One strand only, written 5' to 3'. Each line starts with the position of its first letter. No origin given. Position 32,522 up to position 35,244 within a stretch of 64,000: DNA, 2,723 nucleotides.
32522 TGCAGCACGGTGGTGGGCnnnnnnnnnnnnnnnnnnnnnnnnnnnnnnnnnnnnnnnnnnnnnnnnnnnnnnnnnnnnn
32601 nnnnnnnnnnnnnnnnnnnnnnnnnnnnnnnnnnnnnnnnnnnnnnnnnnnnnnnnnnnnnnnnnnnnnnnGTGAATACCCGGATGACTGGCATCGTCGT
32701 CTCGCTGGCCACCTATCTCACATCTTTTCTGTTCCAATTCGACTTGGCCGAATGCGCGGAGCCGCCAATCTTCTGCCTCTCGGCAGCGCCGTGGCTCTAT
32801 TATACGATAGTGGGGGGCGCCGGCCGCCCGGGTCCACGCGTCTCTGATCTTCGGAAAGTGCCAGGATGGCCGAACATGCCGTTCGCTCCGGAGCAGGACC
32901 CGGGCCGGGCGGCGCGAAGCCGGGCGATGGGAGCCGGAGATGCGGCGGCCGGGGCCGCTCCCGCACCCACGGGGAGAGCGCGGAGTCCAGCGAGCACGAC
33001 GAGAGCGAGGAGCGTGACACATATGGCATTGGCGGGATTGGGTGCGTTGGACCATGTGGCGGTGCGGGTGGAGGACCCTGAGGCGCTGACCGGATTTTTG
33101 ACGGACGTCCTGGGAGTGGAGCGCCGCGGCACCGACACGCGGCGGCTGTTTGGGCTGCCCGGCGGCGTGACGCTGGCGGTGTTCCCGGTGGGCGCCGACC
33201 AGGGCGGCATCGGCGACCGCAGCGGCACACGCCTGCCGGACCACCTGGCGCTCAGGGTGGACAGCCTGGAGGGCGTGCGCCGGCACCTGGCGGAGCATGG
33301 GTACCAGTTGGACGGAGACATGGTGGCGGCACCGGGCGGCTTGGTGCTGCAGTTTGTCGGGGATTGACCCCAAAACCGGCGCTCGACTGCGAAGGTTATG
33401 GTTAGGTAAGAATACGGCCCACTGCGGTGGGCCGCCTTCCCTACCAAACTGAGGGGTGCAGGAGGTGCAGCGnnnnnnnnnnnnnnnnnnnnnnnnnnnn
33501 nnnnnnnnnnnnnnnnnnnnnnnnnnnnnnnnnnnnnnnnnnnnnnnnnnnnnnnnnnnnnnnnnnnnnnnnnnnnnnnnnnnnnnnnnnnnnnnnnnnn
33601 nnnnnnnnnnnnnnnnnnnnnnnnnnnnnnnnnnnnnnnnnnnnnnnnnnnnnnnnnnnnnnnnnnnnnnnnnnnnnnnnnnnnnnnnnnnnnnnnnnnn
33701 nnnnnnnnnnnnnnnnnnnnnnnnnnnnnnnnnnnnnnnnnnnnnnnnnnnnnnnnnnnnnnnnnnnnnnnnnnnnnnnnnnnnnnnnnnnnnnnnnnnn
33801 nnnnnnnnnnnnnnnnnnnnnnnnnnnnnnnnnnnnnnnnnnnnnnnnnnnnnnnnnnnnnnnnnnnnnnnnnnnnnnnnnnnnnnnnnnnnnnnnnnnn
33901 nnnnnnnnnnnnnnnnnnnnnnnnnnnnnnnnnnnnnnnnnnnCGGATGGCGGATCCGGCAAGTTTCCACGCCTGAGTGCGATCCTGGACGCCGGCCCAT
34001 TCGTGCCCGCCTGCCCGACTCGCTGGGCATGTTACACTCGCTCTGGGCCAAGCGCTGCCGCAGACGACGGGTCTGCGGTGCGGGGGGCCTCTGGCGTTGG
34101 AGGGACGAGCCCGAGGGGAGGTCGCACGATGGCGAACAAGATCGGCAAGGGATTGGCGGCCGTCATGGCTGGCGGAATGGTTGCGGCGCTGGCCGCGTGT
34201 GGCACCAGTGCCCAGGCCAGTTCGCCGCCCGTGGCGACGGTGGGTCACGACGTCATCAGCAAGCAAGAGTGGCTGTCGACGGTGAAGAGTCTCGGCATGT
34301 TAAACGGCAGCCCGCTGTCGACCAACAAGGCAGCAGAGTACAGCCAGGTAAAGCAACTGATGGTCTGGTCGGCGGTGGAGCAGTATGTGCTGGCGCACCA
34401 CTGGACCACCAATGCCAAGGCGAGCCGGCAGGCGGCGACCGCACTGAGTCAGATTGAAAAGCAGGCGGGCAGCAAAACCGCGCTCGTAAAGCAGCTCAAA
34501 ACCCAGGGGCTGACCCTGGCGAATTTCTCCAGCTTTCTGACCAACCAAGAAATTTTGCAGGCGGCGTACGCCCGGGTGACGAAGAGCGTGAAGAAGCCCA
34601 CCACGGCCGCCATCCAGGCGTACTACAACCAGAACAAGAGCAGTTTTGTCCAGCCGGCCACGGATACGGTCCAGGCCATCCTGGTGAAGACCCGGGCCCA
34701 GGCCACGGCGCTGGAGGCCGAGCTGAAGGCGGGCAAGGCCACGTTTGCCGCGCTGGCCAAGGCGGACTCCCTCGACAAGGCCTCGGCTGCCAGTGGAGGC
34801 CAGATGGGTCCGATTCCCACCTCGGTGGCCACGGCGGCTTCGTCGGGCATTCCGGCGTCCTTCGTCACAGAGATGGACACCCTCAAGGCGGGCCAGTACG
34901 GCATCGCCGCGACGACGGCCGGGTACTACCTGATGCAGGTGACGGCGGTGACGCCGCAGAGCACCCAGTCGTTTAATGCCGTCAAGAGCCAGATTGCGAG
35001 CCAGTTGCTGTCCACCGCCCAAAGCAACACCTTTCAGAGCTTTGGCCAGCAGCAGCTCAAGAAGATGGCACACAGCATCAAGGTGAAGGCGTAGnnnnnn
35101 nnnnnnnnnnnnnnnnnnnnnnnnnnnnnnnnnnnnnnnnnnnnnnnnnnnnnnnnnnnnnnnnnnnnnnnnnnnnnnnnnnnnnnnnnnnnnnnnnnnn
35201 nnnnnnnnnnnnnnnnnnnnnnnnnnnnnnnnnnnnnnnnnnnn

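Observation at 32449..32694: Unannotated glutaredoxin/NrdH-like gene with TGA at the CxxC position (U-G-A-C)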

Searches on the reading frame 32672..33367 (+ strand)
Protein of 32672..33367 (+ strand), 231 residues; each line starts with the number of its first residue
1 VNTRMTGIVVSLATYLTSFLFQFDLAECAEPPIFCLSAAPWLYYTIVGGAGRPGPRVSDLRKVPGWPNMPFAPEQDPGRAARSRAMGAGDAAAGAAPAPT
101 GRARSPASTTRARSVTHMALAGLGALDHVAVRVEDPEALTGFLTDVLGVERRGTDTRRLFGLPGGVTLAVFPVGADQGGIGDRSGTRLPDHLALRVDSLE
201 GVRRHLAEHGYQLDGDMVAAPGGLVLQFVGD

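Call 11: search_protein_families(library=pfam, proteins=[window:32672-33367:+], max_evalue=0.001)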
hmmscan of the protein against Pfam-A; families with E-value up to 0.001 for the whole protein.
window:32672-33367:+ (231 aa): 1 family
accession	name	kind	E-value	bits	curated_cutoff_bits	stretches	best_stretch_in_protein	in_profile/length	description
PF00903.31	Glyoxalase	-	2.9e-06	28.1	20.6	1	126-217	2-99/121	Glyoxalase/Bleomycin resistance protein/Dioxygenase superfamily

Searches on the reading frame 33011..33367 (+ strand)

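Call 87: search_protein_families(library=pfam, proteins=[window:33011-33367:+], max_evalue=0.01)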
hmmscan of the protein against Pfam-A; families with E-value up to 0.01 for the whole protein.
window:33011-33367:+ (118 aa): 4 families
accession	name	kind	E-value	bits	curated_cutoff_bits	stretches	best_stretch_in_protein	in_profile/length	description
PF00903.31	Glyoxalase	-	6.7e-07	30.2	20.6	1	13-105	2-100/121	Glyoxalase/Bleomycin resistance protein/Dioxygenase superfamily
PF13669.12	Glyoxalase_4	-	0.00023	21.9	27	1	14-101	1-95/109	Glyoxalase/Bleomycin resistance protein/Dioxygenase superfamily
PF18029.7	Glyoxalase_6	-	0.0018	19.3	23.6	1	16-97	2-80/106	Glyoxalase-like domain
PF13468.12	Glyoxalase_3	-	0.0054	17.2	25.1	0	76-113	78-113/176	Glyoxalase-like domain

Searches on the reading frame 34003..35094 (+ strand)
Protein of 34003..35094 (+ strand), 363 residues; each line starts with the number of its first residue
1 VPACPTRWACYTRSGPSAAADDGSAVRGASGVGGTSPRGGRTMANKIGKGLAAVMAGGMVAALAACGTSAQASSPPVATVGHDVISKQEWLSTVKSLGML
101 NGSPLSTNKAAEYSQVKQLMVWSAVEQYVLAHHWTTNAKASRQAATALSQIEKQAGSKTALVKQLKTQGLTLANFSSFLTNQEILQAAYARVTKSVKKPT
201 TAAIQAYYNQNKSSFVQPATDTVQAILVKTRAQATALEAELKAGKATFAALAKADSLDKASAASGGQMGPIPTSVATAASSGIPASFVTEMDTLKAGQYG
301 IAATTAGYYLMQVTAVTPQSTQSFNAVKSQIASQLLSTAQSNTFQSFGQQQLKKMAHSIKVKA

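Call 11: search_protein_families(library=pfam, proteins=[window:34003-35094:+], max_evalue=0.001)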
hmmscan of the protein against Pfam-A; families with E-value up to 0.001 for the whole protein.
window:34003-35094:+ (363 aa): 4 families
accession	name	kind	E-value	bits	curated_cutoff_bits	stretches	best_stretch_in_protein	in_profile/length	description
PF13145.12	Rotamase_2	-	1.4e-18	68.3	27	1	199-328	1-120/121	PPIC-type PPIASE domain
PF13616.12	Rotamase_3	-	3e-08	34.6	22.5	1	229-315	35-114/116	PPIC-type PPIASE domain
PF00639.27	Rotamase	-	1.4e-07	32.8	21.7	1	229-314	17-96/97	PPIC-type PPIASE domain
PF08597.15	eIF3_subunit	-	0.00064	20.2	28.9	1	212-361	89-190/250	Translation initiation factor eIF3 subunit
